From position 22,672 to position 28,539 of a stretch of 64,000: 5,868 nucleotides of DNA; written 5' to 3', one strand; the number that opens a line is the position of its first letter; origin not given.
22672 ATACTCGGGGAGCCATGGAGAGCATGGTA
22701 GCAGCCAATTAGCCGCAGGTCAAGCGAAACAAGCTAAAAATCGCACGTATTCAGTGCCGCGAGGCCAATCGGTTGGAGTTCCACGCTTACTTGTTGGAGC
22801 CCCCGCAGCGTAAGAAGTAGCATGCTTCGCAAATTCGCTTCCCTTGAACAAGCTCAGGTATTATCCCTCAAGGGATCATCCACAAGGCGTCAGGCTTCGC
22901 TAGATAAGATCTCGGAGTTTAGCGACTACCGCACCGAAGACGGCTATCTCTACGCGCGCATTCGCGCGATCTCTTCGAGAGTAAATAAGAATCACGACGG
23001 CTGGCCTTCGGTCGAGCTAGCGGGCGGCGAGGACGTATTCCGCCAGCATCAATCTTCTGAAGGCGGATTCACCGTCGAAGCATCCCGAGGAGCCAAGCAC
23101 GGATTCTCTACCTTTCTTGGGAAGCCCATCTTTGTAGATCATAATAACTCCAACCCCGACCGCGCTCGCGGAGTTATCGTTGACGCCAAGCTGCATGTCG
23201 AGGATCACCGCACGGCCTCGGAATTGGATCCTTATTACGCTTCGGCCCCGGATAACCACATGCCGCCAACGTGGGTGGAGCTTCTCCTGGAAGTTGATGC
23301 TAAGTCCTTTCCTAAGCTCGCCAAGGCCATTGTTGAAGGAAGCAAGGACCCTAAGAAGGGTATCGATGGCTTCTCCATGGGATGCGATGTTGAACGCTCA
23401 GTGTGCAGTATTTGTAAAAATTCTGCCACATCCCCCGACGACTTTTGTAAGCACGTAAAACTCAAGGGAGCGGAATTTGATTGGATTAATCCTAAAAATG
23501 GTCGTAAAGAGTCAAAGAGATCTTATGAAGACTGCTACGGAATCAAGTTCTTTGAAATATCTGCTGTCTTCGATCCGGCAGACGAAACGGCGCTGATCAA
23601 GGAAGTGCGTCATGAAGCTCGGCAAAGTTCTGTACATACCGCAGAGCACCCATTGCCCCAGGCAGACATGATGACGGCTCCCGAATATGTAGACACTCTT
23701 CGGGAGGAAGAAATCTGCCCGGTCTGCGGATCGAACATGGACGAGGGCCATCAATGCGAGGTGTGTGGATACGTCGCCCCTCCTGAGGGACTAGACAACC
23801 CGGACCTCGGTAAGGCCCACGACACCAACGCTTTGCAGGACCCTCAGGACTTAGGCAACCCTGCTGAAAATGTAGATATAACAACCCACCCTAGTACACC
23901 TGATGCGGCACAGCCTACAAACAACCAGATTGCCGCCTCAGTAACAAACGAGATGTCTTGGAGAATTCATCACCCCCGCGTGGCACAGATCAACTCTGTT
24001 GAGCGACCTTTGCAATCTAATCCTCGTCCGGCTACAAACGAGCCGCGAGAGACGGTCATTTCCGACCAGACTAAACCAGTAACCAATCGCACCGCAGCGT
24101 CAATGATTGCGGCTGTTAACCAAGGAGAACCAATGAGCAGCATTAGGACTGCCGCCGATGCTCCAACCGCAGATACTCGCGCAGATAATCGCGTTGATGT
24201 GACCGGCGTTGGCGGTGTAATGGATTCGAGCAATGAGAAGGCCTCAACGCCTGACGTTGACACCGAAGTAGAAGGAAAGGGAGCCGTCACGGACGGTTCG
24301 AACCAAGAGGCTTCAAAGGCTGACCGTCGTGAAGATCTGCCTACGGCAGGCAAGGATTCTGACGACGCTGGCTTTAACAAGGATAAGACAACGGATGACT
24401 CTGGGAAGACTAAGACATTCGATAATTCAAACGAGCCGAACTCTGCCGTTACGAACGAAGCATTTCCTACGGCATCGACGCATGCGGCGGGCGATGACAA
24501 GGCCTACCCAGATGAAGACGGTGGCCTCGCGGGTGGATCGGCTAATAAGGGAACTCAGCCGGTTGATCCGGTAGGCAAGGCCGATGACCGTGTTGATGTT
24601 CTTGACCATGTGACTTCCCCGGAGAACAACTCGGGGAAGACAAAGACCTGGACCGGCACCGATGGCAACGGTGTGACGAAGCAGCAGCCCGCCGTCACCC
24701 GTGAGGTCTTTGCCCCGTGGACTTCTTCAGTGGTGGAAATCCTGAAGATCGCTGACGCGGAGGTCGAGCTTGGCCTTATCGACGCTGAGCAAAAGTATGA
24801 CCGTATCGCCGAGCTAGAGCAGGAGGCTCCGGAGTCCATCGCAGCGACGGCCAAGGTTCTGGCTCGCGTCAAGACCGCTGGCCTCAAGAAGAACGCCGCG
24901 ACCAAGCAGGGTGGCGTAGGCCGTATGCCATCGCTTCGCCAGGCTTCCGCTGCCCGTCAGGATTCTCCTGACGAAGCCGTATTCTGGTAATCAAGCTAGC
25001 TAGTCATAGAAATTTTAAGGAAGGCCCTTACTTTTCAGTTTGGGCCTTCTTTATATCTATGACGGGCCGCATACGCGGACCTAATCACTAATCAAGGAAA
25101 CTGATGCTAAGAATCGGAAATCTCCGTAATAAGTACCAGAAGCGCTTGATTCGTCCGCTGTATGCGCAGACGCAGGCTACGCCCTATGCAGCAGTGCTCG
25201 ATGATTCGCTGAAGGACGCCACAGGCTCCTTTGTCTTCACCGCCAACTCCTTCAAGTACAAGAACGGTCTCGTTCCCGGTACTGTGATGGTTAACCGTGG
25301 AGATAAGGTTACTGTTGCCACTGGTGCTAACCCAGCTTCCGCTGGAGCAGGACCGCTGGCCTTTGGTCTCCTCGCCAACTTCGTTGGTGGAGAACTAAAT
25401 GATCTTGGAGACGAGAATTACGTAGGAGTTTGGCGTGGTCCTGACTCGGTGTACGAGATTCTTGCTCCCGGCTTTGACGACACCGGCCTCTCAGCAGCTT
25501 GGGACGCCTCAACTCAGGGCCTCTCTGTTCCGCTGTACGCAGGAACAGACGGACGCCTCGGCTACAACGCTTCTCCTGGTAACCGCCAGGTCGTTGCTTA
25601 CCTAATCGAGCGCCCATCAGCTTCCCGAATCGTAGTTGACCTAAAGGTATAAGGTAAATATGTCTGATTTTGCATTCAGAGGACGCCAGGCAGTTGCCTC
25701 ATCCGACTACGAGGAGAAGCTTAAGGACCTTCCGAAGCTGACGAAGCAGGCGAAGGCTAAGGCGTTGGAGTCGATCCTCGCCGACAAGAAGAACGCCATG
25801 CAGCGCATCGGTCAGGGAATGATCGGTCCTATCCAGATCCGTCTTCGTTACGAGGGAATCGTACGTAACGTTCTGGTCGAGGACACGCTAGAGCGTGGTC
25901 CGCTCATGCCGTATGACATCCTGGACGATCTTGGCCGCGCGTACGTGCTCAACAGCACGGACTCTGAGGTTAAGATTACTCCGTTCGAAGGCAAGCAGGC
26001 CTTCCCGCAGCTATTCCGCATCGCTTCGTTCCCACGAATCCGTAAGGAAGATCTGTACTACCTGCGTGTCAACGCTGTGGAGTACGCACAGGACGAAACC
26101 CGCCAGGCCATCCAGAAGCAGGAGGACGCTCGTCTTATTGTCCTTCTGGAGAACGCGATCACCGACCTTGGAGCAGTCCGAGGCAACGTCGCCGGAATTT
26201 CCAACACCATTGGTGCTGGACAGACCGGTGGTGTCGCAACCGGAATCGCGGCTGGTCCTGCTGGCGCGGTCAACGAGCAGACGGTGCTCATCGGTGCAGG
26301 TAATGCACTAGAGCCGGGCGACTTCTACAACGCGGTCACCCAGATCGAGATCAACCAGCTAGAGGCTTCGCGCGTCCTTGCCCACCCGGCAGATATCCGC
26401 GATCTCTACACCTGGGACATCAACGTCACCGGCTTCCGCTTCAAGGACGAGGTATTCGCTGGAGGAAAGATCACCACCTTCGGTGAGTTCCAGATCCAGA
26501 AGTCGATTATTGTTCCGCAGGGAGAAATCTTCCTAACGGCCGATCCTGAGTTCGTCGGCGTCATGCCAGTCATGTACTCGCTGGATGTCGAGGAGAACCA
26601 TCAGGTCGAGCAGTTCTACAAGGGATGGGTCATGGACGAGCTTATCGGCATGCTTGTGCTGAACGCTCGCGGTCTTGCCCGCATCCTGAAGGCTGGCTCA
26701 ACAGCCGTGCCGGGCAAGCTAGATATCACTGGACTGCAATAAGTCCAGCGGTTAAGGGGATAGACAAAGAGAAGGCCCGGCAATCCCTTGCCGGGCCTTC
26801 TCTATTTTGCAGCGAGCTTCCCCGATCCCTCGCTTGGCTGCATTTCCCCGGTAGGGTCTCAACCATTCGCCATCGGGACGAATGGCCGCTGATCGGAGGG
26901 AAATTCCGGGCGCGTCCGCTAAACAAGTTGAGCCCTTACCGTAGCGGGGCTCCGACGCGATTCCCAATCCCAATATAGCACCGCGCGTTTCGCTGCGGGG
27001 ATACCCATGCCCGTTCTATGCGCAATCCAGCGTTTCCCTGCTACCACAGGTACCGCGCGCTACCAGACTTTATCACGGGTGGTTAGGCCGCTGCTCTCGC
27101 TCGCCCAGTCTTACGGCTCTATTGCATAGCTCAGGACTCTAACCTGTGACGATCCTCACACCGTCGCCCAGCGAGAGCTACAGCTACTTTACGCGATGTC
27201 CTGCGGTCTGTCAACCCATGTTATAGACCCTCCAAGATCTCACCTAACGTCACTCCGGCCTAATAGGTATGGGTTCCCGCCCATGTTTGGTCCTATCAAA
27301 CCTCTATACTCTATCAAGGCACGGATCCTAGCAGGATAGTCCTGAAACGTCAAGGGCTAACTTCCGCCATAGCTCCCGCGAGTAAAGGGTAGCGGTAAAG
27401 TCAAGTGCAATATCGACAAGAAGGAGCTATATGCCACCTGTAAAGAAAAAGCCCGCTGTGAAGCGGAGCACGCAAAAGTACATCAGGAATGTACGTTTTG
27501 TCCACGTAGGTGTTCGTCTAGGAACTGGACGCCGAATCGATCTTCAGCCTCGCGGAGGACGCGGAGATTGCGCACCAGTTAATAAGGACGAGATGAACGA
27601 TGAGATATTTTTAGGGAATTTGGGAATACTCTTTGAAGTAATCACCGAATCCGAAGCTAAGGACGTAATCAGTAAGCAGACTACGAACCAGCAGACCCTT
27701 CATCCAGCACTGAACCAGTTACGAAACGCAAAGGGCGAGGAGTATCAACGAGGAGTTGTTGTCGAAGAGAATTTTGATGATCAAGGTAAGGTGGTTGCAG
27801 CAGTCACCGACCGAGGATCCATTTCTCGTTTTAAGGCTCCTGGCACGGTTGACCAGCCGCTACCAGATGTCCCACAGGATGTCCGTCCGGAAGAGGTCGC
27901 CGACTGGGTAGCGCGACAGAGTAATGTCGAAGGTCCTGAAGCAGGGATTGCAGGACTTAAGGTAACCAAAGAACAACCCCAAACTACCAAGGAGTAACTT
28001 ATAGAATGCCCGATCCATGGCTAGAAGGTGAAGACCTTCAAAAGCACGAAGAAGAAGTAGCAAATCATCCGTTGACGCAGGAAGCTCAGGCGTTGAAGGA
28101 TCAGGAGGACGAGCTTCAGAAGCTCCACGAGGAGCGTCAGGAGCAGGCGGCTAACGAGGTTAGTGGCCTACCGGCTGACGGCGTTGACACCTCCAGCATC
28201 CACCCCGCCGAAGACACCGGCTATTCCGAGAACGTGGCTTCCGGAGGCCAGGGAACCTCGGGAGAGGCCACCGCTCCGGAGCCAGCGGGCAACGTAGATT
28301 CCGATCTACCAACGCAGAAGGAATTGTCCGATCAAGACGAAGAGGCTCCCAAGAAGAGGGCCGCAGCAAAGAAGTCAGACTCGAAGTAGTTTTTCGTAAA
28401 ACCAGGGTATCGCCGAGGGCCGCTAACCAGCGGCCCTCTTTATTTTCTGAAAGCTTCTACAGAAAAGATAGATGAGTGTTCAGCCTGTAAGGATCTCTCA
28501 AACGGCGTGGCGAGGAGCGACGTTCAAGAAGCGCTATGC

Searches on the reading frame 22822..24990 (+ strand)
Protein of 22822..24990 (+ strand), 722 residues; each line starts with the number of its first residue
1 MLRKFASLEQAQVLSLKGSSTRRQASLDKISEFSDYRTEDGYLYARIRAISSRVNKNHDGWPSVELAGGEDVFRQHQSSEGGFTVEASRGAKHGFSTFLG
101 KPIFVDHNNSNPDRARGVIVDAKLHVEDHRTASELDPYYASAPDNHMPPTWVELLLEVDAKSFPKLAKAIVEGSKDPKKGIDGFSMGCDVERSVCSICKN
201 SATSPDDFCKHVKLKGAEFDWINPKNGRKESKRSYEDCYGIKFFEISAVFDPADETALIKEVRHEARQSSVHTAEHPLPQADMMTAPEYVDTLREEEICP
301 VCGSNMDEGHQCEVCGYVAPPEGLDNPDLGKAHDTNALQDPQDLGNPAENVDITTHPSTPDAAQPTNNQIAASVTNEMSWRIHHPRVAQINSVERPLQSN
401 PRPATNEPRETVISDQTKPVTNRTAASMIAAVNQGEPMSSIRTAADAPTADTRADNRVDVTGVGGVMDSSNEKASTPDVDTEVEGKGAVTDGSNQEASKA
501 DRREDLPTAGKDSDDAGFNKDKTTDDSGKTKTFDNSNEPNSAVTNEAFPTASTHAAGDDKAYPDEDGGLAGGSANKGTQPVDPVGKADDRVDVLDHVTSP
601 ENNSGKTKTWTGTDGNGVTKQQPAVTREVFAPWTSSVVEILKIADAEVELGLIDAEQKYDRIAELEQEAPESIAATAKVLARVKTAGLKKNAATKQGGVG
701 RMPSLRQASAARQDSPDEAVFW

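Call 19: search_protein_families(library=phrogs, proteins=[window:22822-24990:+], max_evalue=0.001)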
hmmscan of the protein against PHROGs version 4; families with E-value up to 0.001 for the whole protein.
window:22822-24990:+ (722 aa): 4 families
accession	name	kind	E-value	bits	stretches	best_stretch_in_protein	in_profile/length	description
phrog_2774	-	unknown function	8.8e-52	177.7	2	91-273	66-224/1263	-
phrog_18299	-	head and packaging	2.7e-17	63.8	1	95-259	110-248/257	head maturation protease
phrog_16951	-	unknown function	0.00024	21.3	1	183-221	135-169/312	-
phrog_6332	-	unknown function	0.00066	20.6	1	296-318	7-29/60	-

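Call 40: search_protein_families(library=pfam, proteins=[window:22822-24990:+], max_evalue=0.05)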
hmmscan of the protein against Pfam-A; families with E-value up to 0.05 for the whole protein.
window:22822-24990:+ (722 aa): 1 family
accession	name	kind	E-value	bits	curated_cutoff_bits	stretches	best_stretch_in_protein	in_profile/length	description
PF09334.17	tRNA-synt_1g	-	0.011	15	20.1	1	296-328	136-168/391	tRNA synthetases class I (M)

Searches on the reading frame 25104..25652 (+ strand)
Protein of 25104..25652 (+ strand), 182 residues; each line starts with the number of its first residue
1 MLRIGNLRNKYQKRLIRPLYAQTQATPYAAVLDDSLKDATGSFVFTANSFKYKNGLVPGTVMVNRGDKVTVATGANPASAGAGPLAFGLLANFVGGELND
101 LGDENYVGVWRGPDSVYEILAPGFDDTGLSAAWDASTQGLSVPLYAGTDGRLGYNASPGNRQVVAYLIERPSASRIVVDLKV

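Call 19: search_protein_families(library=phrogs, proteins=[window:25104-25652:+], max_evalue=0.001)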
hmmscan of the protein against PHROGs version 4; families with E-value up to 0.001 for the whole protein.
window:25104-25652:+ (182 aa): 1 family
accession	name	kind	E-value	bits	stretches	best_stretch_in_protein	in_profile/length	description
phrog_2783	-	unknown function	1.4e-16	61.9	1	7-180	7-164/180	-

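Call 40: search_protein_families(library=pfam, proteins=[window:25104-25652:+], max_evalue=0.05)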
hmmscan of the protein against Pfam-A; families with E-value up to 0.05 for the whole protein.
window:25104-25652:+ (182 aa): 1 family
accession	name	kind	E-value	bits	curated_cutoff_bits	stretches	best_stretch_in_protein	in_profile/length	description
PF23968.1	Phage_cement_3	-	1.1e-17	64.9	27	1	7-180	6-161/176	Phage cement protein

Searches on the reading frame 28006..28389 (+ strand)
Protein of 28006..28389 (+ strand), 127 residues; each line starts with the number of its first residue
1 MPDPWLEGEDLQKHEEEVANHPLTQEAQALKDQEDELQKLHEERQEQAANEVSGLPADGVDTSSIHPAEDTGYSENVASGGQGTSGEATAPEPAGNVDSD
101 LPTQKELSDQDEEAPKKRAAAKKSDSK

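Call 19: search_protein_families(library=phrogs, proteins=[window:28006-28389:+], max_evalue=0.001)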
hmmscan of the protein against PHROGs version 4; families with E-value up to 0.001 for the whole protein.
window:28006-28389:+ (127 aa): 0 families

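Call 40: search_protein_families(library=pfam, proteins=[window:28006-28389:+], max_evalue=0.05)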
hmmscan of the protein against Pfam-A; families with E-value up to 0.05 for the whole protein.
window:28006-28389:+ (127 aa): 1 family
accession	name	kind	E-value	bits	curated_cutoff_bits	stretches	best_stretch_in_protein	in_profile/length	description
PF19775.4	DUF6261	-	0.038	14.4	27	0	10-53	68-113/154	Family of unknown function (DUF6261)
